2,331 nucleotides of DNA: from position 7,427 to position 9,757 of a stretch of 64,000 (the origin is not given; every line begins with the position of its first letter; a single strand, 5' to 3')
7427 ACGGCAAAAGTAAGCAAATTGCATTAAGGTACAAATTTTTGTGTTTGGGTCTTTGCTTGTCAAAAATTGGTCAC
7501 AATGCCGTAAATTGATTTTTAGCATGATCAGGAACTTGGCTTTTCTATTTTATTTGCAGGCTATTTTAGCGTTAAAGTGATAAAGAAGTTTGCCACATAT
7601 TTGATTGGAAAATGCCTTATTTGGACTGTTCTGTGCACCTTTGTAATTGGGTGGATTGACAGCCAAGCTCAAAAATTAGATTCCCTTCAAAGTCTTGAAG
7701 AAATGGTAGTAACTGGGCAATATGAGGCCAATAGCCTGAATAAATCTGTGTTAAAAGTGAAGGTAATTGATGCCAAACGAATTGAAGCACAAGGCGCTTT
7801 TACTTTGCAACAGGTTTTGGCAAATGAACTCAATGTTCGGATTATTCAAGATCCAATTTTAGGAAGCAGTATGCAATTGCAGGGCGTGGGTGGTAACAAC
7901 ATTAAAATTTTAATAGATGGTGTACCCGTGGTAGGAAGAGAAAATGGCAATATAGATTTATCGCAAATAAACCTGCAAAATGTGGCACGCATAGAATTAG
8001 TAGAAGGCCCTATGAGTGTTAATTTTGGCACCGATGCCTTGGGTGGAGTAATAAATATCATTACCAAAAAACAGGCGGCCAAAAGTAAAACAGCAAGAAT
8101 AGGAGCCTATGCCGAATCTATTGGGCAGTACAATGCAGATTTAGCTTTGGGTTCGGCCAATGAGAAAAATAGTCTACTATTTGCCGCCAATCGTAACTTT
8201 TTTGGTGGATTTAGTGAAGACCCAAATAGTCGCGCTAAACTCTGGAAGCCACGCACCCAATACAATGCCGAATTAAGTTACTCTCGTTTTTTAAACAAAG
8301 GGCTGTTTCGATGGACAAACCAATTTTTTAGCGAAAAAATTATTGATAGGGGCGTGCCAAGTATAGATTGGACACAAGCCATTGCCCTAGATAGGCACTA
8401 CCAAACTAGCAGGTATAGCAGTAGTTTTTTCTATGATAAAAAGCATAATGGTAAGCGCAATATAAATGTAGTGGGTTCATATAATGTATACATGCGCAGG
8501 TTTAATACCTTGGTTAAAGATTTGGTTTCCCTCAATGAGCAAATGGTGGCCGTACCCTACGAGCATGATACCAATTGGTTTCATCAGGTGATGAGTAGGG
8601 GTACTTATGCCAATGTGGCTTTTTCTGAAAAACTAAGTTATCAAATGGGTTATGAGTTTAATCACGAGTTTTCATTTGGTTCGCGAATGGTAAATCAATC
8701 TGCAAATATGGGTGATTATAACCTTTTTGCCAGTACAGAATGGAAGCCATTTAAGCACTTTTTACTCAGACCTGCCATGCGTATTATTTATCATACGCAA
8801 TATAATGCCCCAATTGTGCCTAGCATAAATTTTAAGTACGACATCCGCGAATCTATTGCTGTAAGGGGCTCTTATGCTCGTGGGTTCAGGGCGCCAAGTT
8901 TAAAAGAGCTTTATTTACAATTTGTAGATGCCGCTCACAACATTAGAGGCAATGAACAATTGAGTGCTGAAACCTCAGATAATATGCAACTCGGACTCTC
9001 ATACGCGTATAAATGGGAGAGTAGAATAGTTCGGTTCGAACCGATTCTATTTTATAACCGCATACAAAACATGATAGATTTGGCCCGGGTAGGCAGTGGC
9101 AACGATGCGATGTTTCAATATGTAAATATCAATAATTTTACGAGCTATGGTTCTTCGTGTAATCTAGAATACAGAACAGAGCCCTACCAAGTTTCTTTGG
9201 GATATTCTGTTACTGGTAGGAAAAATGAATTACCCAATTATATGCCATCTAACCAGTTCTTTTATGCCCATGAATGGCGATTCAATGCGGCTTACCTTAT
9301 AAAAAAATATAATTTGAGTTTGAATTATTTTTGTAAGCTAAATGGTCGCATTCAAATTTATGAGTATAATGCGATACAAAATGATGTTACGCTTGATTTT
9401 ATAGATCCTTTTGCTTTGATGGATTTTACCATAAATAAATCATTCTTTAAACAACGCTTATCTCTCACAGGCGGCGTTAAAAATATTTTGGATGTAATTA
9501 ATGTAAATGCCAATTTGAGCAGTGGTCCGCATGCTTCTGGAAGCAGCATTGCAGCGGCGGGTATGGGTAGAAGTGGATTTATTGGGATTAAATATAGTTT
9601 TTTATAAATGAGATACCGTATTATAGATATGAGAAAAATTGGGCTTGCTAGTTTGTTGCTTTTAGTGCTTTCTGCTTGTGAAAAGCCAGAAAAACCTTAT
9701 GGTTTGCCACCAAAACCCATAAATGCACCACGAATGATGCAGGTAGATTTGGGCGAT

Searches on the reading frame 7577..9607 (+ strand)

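Call 71: search_protein_families(library=pfam, proteins=[window:7577-9607:+], max_evalue=0.00001)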
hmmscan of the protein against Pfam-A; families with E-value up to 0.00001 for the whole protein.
window:7577-9607:+ (676 aa): 2 families
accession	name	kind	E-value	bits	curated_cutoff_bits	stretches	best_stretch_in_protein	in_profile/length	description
PF00593.30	TonB_dep_Rec_b-barrel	-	7.4e-28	99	27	1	226-637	12-436/436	TonB dependent receptor-like, beta-barrel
PF07715.20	Plug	-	4.9e-19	69.3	23.9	1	59-158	7-107/107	TonB-dependent Receptor Plug Domain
